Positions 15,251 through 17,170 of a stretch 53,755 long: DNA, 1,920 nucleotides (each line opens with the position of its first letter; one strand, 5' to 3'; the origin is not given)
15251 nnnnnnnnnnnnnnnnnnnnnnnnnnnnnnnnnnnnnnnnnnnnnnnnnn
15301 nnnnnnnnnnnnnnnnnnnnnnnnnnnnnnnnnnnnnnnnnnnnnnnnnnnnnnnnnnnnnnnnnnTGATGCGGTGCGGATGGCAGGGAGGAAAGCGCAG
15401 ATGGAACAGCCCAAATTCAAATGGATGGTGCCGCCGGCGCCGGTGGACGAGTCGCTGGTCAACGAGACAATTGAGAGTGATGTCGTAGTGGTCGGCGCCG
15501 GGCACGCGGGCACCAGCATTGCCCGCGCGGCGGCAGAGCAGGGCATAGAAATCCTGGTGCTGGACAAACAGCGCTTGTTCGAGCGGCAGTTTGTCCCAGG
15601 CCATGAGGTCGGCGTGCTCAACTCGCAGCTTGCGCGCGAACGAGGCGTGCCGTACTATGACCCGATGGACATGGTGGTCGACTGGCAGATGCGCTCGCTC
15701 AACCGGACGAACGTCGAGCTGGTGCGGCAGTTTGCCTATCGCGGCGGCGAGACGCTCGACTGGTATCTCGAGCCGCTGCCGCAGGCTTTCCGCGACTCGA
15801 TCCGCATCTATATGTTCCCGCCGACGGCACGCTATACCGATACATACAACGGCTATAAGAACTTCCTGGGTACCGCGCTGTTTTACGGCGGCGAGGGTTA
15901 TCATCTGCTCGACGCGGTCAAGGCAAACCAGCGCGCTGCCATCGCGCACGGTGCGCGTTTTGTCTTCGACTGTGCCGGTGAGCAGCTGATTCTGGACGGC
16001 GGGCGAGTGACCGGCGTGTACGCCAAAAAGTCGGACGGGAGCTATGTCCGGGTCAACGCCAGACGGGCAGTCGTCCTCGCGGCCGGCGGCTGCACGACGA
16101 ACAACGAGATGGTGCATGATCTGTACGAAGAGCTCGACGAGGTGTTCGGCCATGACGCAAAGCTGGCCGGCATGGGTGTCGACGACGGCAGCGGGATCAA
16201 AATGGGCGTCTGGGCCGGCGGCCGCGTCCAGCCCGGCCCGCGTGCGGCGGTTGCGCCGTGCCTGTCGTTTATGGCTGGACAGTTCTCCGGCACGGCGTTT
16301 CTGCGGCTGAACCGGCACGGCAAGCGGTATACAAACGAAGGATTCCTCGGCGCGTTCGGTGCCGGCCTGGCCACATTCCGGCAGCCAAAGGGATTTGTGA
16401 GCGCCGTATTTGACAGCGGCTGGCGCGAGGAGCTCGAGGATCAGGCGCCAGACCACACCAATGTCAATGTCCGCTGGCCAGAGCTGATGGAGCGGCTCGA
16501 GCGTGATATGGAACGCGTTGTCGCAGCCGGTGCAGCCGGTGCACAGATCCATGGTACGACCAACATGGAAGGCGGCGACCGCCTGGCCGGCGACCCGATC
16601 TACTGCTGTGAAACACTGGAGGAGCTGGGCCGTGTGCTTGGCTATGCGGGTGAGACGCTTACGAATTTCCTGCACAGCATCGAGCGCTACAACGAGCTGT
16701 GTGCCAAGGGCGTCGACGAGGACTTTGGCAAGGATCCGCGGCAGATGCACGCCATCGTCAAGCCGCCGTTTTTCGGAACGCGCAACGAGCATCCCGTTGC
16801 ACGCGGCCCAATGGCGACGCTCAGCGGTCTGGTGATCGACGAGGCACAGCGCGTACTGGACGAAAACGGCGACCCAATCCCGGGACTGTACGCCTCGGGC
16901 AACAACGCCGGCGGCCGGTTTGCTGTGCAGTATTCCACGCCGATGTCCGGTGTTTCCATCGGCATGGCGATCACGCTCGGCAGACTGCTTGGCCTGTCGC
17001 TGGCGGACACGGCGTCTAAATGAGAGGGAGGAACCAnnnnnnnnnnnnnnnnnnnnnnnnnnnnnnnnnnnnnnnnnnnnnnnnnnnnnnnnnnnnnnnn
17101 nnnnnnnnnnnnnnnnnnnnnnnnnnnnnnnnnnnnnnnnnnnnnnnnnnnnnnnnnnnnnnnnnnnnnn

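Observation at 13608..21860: Island made only of flavoenzymes: 2 KstD/fumarate-reductase-like FAD enzymes + 2 FMN/[4Fe-4S]/FAD ene-reductases + Isf-like flavoprotein, with no regulator or transporter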

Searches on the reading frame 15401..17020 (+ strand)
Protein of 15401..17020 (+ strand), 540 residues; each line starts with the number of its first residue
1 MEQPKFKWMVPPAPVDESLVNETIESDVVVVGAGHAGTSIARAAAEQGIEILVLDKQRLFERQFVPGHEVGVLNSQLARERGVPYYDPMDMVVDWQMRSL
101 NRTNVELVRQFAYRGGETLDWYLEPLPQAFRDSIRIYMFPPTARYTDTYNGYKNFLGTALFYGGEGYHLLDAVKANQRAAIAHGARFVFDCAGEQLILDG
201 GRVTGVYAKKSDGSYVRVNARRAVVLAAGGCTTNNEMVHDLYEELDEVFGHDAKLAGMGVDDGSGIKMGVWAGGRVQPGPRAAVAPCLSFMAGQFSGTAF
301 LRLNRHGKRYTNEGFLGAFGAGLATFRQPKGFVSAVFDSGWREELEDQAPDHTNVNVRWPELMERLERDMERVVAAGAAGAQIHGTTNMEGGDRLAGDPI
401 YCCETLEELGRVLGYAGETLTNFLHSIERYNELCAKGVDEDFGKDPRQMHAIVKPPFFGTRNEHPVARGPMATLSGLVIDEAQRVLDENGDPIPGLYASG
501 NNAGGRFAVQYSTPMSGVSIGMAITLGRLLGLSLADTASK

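Call 10: search_protein_families(library=pfam, proteins=[window:15401-17020:+])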
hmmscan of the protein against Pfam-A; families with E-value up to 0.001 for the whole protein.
window:15401-17020:+ (540 aa): 6 families
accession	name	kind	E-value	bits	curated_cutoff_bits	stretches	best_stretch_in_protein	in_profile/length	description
PF00890.30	FAD_binding_2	-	2.4e-28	99.9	20.4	1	27-507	1-403/414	FAD binding domain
PF01266.30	DAO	-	4.1e-16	59.9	27.9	1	27-232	1-206/353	FAD dependent oxidoreductase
PF07992.20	Pyr_redox_2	-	5.5e-06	26.4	26.1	1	27-66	2-42/291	Pyridine nucleotide-disulphide oxidoreductase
PF13450.12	NAD_binding_8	-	2.7e-05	24.8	21.9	1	30-57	1-28/68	NAD(P)-binding Rossmann-like domain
PF01946.23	Thi4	-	0.0001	22.1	26.2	1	21-57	13-50/235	Thi4 family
PF01134.28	GIDA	-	0.00024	20.7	22.1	1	27-54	1-28/391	Glucose inhibited division protein A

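Call 23: search_protein_families(library=ncbifam, max_evalue=0.00001, proteins=[window:15401-17020:+])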
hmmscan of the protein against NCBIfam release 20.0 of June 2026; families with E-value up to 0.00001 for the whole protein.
window:15401-17020:+ (540 aa): 24 families
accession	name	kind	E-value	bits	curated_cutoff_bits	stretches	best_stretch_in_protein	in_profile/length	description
NF053717.1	VnlPnlRedVprA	equivalog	1.1e-38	133.3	600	1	25-529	6-473/481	vinyl phenol reductase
NF005510.0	PRK07121.1-3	subfamily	9.6e-37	126.8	481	2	166-318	179-321/492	FAD-binding protein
NF005511.0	PRK07121.1-4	equivalog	3.9e-33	114.7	466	2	404-538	412-543/553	FAD-binding protein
NF004789.0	PRK06134.1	subfamily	1.7e-30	106.2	747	2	403-529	429-562/581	FAD-dependent oxidoreductase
TIGR01813.1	flavo_cyto_c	subfamily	1.7e-30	106.1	285.45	3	400-530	320-442/444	flavocytochrome c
NF005509.0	PRK07121.1-2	subfamily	1.4e-28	99.8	630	2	402-536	397-523/527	FAD-binding protein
NF005512.0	PRK07121.1-5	subfamily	1.7e-28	99.4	812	2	397-535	359-487/489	FAD-binding protein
NF009478.0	PRK12844.1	equivalog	3.4e-28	98.3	789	2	404-533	412-547/559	3-ketosteroid-delta-1-dehydrogenase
NF005882.1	PRK07843.1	equivalog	7.5e-26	90.7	788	2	400-529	407-542/547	3-oxosteroid 1-dehydrogenase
NF005508.0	PRK07121.1-1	equivalog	1.1e-25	90.1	537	2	403-535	363-491/497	FAD-binding protein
NF009473.0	PRK12835.1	subfamily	1.2e-25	90.1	837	1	403-536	430-568/585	FAD-binding protein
NF006130.0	PRK08274.1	equivalog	8.1e-24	84.2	369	2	25-282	5-239/467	FAD-dependent tricarballylate dehydrogenase TcuA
NF053676.1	4oxCHCAChcC1Cy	equivalog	1.2e-22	80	1000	1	401-535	386-527/528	4-oxocyclohexanecarboxylate 2-dehydrogenase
NF009476.0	PRK12839.1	equivalog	9.6e-22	76.8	940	2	448-538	484-568/572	FAD-dependent oxidoreductase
NF009477.0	PRK12843.1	equivalog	1.4e-21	76.6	758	1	403-526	431-560/578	FAD-dependent oxidoreductase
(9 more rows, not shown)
